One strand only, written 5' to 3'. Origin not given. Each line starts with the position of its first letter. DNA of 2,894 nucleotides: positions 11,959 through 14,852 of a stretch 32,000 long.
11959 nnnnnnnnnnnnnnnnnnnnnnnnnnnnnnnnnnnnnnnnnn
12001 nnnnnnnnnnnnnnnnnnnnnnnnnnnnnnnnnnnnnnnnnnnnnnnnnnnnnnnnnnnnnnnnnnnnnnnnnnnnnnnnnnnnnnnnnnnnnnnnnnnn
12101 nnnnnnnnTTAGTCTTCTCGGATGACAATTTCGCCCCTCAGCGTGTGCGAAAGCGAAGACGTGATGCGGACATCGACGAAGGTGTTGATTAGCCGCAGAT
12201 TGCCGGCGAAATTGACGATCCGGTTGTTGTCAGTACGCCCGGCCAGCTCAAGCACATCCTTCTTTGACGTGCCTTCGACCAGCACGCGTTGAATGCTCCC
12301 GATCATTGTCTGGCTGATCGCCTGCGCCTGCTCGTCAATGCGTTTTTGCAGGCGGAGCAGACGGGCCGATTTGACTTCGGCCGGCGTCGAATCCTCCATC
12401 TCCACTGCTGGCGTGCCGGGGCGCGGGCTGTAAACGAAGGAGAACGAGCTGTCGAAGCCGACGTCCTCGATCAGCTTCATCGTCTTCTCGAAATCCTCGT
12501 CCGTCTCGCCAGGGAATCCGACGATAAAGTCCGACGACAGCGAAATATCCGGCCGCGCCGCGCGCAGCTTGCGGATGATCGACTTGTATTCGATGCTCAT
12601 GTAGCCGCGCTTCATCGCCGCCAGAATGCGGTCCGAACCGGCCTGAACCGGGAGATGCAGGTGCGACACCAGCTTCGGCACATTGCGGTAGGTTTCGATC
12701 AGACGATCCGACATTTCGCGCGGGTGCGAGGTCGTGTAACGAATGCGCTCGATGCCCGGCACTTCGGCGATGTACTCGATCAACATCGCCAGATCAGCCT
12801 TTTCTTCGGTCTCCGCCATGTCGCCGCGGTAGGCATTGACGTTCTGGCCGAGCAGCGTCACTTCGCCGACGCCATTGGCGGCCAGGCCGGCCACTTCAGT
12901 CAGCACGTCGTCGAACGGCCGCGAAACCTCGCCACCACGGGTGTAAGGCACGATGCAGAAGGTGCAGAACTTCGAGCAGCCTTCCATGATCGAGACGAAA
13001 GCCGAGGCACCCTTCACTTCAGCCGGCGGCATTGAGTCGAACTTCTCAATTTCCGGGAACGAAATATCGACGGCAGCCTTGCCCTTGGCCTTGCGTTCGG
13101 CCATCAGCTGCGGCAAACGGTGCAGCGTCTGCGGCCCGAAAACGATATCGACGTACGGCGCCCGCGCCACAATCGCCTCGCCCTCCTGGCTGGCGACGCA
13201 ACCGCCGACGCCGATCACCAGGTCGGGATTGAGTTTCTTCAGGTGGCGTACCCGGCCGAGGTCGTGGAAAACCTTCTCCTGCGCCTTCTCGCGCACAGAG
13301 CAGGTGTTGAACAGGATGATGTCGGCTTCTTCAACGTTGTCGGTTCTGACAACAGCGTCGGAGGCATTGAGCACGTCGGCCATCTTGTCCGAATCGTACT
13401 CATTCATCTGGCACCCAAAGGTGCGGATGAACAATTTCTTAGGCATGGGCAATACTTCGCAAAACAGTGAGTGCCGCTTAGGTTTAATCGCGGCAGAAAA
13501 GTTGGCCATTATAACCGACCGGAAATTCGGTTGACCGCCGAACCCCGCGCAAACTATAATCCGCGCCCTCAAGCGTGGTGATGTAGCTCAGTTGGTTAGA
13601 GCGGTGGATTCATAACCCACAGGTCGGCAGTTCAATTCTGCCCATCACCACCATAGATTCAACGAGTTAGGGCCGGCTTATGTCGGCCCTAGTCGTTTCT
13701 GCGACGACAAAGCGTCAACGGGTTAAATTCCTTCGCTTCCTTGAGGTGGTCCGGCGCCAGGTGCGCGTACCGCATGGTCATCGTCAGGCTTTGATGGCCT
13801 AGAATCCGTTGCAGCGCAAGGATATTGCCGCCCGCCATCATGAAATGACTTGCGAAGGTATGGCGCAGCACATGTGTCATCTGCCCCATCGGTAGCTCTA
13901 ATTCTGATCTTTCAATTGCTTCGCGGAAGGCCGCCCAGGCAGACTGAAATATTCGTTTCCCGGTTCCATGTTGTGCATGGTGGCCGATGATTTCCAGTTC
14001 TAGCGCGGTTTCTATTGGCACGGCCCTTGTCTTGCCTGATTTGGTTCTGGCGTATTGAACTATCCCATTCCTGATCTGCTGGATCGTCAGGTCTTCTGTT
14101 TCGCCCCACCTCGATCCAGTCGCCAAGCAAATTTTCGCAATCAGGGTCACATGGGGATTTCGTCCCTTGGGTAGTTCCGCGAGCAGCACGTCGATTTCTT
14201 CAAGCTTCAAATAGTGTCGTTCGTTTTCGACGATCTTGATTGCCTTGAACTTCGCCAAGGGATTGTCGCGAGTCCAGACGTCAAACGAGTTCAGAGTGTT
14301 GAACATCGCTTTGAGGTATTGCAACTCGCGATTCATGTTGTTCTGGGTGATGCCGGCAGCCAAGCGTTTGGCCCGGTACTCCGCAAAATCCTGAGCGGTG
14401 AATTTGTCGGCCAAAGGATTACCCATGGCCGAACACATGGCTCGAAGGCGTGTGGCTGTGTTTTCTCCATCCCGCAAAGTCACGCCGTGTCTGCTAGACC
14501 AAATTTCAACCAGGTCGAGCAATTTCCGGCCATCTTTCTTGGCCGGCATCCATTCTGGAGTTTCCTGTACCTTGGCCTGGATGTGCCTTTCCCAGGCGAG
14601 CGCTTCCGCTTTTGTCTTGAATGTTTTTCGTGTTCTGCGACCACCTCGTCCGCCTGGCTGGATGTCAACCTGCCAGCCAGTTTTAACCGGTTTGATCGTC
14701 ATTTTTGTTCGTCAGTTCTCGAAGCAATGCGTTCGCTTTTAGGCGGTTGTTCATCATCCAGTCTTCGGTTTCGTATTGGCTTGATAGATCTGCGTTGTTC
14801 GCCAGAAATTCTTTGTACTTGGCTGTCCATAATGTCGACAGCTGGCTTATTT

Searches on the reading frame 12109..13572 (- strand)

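Call 11: search_protein_families(library=pfam, proteins=[window:12109-13572:-], max_evalue=0.01)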
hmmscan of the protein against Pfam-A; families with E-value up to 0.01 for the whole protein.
window:12109-13572:- (487 aa): 4 families
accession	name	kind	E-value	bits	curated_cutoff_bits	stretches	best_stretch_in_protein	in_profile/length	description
PF00919.26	UPF0004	-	1.1e-29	102.7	27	1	46-146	1-98/98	Uncharacterized protein family UPF0004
PF04055.27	Radical_SAM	-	2.6e-28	99.7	29.5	1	193-368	1-166/166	Radical SAM superfamily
PF01938.26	TRAM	-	1.8e-12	47.3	21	1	421-483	1-61/61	TRAM domain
PF02310.24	B12-binding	-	0.0013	19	32.1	0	69-149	38-114/121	B12 binding domain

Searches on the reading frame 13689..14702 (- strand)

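Call 12: search_protein_families(library=pfam, proteins=[window:13689-14702:-], max_evalue=0.01)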
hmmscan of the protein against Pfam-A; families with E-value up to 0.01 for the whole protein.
window:13689-14702:- (337 aa): 3 families
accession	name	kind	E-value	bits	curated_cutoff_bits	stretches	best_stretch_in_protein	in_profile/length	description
PF24624.1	Int_N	-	2.3e-34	118.5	27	1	57-156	1-100/100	Phage integrase, N-terminal domain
PF00589.27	Phage_integrase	-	8.6e-20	71.6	27.1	1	165-317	3-170/172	Phage integrase family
PF14657.12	Arm-DNA-bind_4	-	0.0017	18.3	22.3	1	22-47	19-44/47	Arm DNA-binding domain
